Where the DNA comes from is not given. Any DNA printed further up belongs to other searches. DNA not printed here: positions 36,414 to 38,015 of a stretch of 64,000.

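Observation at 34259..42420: Nine-gene minus-strand cluster of nucleotide- and sugar-modifying enzymes of unusual composition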

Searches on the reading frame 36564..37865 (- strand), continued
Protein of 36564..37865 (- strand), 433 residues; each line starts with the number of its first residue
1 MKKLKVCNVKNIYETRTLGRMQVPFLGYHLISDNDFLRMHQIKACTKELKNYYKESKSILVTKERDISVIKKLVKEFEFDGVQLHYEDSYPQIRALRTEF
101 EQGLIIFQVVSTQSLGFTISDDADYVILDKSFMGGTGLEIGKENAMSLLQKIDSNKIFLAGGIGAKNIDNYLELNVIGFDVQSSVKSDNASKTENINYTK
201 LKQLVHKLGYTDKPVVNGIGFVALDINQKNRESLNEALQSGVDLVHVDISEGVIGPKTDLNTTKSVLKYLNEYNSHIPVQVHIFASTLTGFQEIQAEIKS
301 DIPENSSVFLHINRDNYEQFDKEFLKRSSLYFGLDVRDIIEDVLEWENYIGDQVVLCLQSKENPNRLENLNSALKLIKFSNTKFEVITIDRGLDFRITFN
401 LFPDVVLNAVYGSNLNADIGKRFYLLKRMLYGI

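Call 54: search_protein_families(library=pfam, proteins=[L005:13609-14550:+, L005:14547-15230:+, L008:4617-5129:+, L005:5771-6148:+, L012:16555-17391:-, L007:3444-3917:+, L009:7368-7919:+, L012:7362-7871:-, L012:6664-7164:-, L012:5472-6653:-], max_evalue=0.01)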
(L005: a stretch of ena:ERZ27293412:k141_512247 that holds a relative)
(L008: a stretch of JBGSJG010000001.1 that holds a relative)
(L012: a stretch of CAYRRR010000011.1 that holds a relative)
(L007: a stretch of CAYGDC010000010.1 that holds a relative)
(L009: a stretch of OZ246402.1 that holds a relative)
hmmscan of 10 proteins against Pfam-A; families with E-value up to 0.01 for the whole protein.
L005:13609-14550:+ (313 aa): 1 family
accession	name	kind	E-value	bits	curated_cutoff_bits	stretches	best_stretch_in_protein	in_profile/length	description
PF00294.29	PfkB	-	3.7e-30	105.7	25.8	1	52-303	34-301/302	pfkB family carbohydrate kinase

L005:14547-15230:+ (227 aa): 3 families
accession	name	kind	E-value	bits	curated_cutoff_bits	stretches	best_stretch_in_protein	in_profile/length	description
PF00625.27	Guanylate_kin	-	3.6e-16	59.8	25.2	1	34-137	4-111/182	Guanylate kinase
PF03215.21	Rad17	-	0.0022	18.4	23.8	1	13-80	26-92/186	Rad17 P-loop domain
PF13191.12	AAA_16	-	0.0033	18.4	32.6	0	28-70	20-63/167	AAA ATPase domain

L008:4617-5129:+ (170 aa): 2 families
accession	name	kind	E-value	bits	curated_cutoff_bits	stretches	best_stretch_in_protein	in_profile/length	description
PF01467.32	CTP_transf_like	-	9.2e-11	42.5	21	1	31-140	2-98/133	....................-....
PF10859.13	DUF2660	-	0.0074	17.2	25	0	97-154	32-89/91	Protein of unknown function (DUF2660)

L005:5771-6148:+ (125 aa): 1 family
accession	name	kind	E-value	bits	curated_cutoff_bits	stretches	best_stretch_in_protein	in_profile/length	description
PF04266.20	ASCH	-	1.6e-06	29.2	21.2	1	16-120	9-102/103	ASCH domain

L012:16555-17391:- (278 aa): 6 families
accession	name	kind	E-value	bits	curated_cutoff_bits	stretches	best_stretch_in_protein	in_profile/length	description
PF02882.25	THF_DHG_CYH_C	-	9.4e-40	136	27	1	129-274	12-158/160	Tetrahydrofolate dehydrogenase/cyclohydrolase, NAD(P)-binding domain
PF00763.28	THF_DHG_CYH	-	3.2e-26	92.3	32.8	1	13-124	1-115/115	Tetrahydrofolate dehydrogenase/cyclohydrolase, catalytic domain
PF01262.27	AlaDh_PNT_C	-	0.00017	21.5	23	1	171-232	65-134/214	Alanine dehydrogenase/PNT, C-terminal domain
PF01488.26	Shikimate_DH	-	0.00036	21.1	24.3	0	175-216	54-96/138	Shikimate / quinate 5-dehydrogenase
PF02423.21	OCD_Mu_crystall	-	0.00047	19.7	24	1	176-229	177-229/314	Ornithine cyclodeaminase/mu-crystallin family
PF13241.12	NAD_binding_7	-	0.0021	19.1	22.1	0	148-208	2-73/104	Putative NAD(P)-binding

L007:3444-3917:+ (157 aa): 1 family
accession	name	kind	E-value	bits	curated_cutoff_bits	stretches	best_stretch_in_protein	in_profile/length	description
PF04266.20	ASCH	-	3.1e-05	25.1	21.2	1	51-153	11-102/103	ASCH domain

L009:7368-7919:+ (183 aa): 0 families

L012:7362-7871:- (169 aa): 0 families

L012:6664-7164:- (166 aa): 1 family
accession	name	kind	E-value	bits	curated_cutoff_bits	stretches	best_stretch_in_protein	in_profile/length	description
PF01862.21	PvlArgDC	-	1.5e-28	100.2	22.7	1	5-151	7-159/161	Pyruvoyl-dependent arginine decarboxylase (PvlArgDC)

L012:5472-6653:- (393 aa): 0 families

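Call 56: find_encoding_contigs(protein=P0026, flank=10000, max_places=1)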
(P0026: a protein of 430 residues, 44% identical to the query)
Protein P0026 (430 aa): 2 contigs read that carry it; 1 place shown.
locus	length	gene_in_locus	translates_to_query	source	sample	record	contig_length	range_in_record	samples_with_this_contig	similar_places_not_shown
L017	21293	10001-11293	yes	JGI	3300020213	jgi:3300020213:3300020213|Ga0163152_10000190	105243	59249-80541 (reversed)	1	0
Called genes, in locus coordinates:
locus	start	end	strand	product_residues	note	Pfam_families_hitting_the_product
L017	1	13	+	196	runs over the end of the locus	PF20408:Abhydrolase_11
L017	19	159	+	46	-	-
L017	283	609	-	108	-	-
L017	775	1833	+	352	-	PF22679:T1R_D3-like, PF12008:EcoR124_C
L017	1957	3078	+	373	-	PF09903:DUF2130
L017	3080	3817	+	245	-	PF05066:HARE-HTH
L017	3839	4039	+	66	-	-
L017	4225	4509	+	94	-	-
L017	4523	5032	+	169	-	-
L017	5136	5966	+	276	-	PF00535:Glycos_transf_2, PF10111:Glyco_tranf_2_2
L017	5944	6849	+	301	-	-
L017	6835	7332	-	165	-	PF01467:CTP_transf_like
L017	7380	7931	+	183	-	-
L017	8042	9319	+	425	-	-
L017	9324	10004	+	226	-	PF00702:Hydrolase, PF13419:HAD_2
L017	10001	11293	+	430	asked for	PF00697:PRAI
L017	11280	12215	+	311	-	PF02541:Ppx-GppA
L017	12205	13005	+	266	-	PF00106:adh_short, PF01370:Epimerase (faint), PF13561:adh_short_C2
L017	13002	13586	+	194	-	-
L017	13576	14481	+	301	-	PF00294:PfkB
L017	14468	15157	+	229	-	PF00625:Guanylate_kin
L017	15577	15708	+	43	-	PF12008:EcoR124_C (weak)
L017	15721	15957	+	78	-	PF12008:EcoR124_C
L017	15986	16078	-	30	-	-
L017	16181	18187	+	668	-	PF13414:TPR_11, PF13424:TPR_12, PF13432:TPR_16, PF00515:TPR_1, PF13414:TPR_11, PF13424:TPR_12, PF00515:TPR_1, PF13414:TPR_11, +24 more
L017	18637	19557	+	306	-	PF01209:Ubie_methyltran (weak), PF13489:Methyltransf_23 (weak), PF13847:Methyltransf_31, PF08241:Methyltransf_11, PF08242:Methyltransf_12, PF13649:Methyltransf_25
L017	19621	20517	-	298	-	-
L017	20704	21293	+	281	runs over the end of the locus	-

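Call 61: search_protein_families(library=ncbifam, proteins=[L005:13609-14550:+, L005:14547-15230:+, L008:4617-5129:+, L017:6835-7332:-, L017:7380-7931:+], max_evalue=0.01)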
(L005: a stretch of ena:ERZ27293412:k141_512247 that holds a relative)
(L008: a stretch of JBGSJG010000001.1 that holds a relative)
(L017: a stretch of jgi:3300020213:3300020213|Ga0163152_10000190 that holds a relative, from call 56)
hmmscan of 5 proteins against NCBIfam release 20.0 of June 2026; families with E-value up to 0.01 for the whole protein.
L005:13609-14550:+ (313 aa): 18 families
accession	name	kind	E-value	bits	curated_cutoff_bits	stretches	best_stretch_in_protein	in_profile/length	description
TIGR02152.1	D_ribokin_bact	equivalog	5.8e-21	75.1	299.65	1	10-307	1-296/298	ribokinase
NF041164.1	NucKinThplmales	equivalog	8e-18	64.6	450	1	168-294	147-274/295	nucleoside kinase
NF053626.1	RibKinHalex1628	equivalog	1.3e-12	47.8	330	1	46-297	30-278/293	ATP-dependent ribose-1-phosphate kinase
TIGR04382.1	myo_inos_iolC_N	equivalog_domain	3.4e-12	46.2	300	1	198-306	193-304/309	5-dehydro-2-deoxygluconokinase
TIGR03828.1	pfkB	equivalog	7.4e-12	44.9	292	1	183-300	165-291/305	1-phosphofructokinase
TIGR03168.1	1-PFK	subfamily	5.8e-11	41.9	216.4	1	182-299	164-290/305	hexose kinase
TIGR02198.1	rfaE_dom_I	equivalog_domain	2.7e-08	33.3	345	1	224-297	229-302/315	D-glycero-beta-D-manno-heptose-7-phosphate kinase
NF007068.0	PRK09513.1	equivalog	1.6e-07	30.9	432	1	182-294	168-288/312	1-phosphofructokinase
NF007321.0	PRK09813.1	equivalog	1.7e-07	31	247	1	216-297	179-260/261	fructoselysine 6-kinase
NF008353.0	PRK11142.1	equivalog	3.2e-07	30.1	341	1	45-304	29-296/307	ribokinase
NF040938.1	KDG_KDGal_kin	equivalog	1.6e-06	27.4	400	1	145-307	135-299/305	bifunctional 2-dehydro-3-deoxygluconokinase/2-dehydro-3-deoxygalactonokinase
NF049991.1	TagKinase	equivalog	2.2e-05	23.4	420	1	216-298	219-302/321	tagatose kinase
NF041134.1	R1P_kin_Thcocales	equivalog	2.8e-05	23.7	500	1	156-309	136-280/291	ADP-dependent ribose-1-phosphate kinase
NF052444.1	DhDoxglucKinKdgK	equivalog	0.0001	21.8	400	1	219-298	216-296/303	2-dehydro-3-deoxygluconokinase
NF041332.1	KDG_KDGal_kin_Halo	equivalog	0.0026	17.3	440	1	225-291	226-291/320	bifunctional 2-dehydro-3-deoxygluconokinase/2-dehydro-3-deoxygalactonokinase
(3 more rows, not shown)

L005:14547-15230:+ (227 aa): 4 families
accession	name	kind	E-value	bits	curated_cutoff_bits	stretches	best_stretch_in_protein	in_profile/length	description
TIGR03263.1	guanyl_kin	equivalog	1.7e-26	92.9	160.45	1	33-225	2-177/180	guanylate kinase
NF011325.0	PRK14738.1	equivalog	3.7e-20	72.1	263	1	33-226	14-192/206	guanylate kinase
NF011324.0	PRK14737.1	equivalog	2.4e-15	56.7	318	1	35-213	8-171/187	guanylate kinase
TIGR02322.1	phosphon_PhnN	equivalog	1.3e-06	28.3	156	1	34-117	3-88/179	phosphonate metabolism protein/1,5-bisphosphokinase (PRPP-forming) PhnN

L008:4617-5129:+ (170 aa): 5 families
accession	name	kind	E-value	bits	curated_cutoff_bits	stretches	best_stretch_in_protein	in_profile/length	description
TIGR02199.1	rfaE_dom_II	equivalog_domain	1e-15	57.8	181.5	1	18-164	3-143/144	D-glycero-beta-D-manno-heptose 1-phosphate adenylyltransferase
NF008454.0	PRK11316.1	equivalog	1.3e-12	47.1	521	1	6-165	320-473/475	bifunctional D-glycero-beta-D-manno-heptose-7-phosphate kinase/D-glycero-beta-D-manno-heptose 1-phosphate adenylyltransferase HldE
TIGR00125.1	cyt_tran_rel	domain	7e-09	35.7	27.7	1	31-92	4-63/65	adenylyltransferase/cytidyltransferase family protein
TIGR01518.1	g3p_cytidyltrns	equivalog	1.2e-05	25.4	165.4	1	30-126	2-93/125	glycerol-3-phosphate cytidylyltransferase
NF001985.0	PRK00777.1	subfamily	0.0048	17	104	0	29-87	7-64/157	pantetheine-phosphate adenylyltransferase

L017:6835-7332:- (165 aa): 6 families
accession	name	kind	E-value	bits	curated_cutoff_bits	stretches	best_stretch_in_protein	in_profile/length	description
TIGR02199.1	rfaE_dom_II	equivalog_domain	2e-18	66.6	181.5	1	13-157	4-142/144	D-glycero-beta-D-manno-heptose 1-phosphate adenylyltransferase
NF008454.0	PRK11316.1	equivalog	8.4e-14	51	521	1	7-89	327-410/475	bifunctional D-glycero-beta-D-manno-heptose-7-phosphate kinase/D-glycero-beta-D-manno-heptose 1-phosphate adenylyltransferase HldE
TIGR00125.1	cyt_tran_rel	domain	1.1e-08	35.1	27.7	1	23-86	2-63/65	adenylyltransferase/cytidyltransferase family protein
TIGR01518.1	g3p_cytidyltrns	equivalog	1.4e-08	34.9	165.4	1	23-156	1-124/125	glycerol-3-phosphate cytidylyltransferase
NF005518.0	PRK07143.1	equivalog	0.00096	18.7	232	1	22-94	17-91/281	hypothetical protein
NF045965.1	RibF_rel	equivalog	0.0076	15.7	200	1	21-94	13-93/279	FAD synthase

L017:7380-7931:+ (183 aa): 0 families

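Call 62: find_related_loci(query=A1, collection=metagenome_contigs, flank=10000)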
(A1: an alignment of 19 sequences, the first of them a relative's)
Query A1 (433 aa) in metagenome_contigs; peptide patterns used: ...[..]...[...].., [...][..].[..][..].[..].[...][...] (x = any residue, [..] = any of these).
85 stretches matched a pattern; 12 encode a relative of the query (tblastn E <= 1e-3); 12 distinct loci.
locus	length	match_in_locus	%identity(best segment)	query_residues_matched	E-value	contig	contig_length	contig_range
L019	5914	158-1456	65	1-433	0e+0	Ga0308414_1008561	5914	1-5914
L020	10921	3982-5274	44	1-432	2e-123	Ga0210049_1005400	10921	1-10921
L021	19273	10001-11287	45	1-430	8e-122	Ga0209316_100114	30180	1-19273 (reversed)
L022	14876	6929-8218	44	1-431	2e-120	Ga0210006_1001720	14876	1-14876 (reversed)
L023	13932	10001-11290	44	1-431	2e-120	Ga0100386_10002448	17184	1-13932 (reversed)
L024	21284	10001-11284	44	1-432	3e-107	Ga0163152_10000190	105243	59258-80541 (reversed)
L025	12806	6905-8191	42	1-431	1e-102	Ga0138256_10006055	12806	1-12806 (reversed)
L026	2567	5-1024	42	95-432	2e-79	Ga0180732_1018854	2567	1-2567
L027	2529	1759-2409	50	1-216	5e-63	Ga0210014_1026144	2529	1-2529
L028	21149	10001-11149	31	1-393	1e-59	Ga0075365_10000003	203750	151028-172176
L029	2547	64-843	38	171-430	2e-59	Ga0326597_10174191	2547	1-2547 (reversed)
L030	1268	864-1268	44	1-134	1e-29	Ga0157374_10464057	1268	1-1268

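Call 81: list_cluster_members(proteins=[P0001, P0028, P0030, P0009, P0012, P0032, P0059, P0069])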
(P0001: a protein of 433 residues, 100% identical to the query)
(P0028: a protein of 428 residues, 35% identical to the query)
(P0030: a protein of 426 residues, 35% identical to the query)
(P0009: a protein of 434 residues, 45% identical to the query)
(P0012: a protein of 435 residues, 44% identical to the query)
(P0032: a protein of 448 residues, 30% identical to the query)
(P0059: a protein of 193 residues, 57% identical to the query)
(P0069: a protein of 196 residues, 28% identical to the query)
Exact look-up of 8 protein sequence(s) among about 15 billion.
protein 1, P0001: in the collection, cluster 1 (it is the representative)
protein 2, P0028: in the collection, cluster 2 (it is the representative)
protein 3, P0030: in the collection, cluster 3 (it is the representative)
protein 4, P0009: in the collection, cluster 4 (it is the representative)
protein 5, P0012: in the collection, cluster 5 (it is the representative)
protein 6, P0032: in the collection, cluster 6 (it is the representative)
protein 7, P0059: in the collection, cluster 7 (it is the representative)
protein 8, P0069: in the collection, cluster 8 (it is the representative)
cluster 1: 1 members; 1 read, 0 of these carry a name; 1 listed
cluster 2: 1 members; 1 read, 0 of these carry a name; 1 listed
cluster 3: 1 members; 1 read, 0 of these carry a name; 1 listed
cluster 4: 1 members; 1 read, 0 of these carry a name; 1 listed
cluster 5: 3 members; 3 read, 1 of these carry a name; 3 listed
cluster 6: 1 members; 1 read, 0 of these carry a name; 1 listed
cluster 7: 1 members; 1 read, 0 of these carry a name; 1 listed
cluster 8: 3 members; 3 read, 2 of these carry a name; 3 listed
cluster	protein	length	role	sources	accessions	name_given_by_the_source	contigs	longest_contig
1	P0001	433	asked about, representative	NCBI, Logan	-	-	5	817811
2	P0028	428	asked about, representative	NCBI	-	-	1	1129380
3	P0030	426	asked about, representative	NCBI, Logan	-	-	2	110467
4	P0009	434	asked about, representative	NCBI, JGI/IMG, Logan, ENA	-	-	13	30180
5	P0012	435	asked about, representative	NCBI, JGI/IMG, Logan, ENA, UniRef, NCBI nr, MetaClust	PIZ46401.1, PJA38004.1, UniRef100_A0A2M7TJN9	hypothetical protein CO180_04480 [candidate division WWE3 bacterium ... | N-(5'-phosphoribosyl)anthranilate isomerase n=1 Tax=candidate division WWE3 bacterium ... | MAG: hypothetical protein COY32_03425 [candidate division WWE3 bacterium ...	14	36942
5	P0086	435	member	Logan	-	-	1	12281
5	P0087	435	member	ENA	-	-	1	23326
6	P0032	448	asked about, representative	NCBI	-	-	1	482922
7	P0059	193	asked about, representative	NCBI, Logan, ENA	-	-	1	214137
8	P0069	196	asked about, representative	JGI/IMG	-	hypothetical protein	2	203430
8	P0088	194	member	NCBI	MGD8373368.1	MAG: hypothetical protein PVI21_00745 [Candidatus Woesebacteria bacterium]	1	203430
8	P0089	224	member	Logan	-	-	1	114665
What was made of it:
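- Tried and rejected: It could not be named (call 81).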
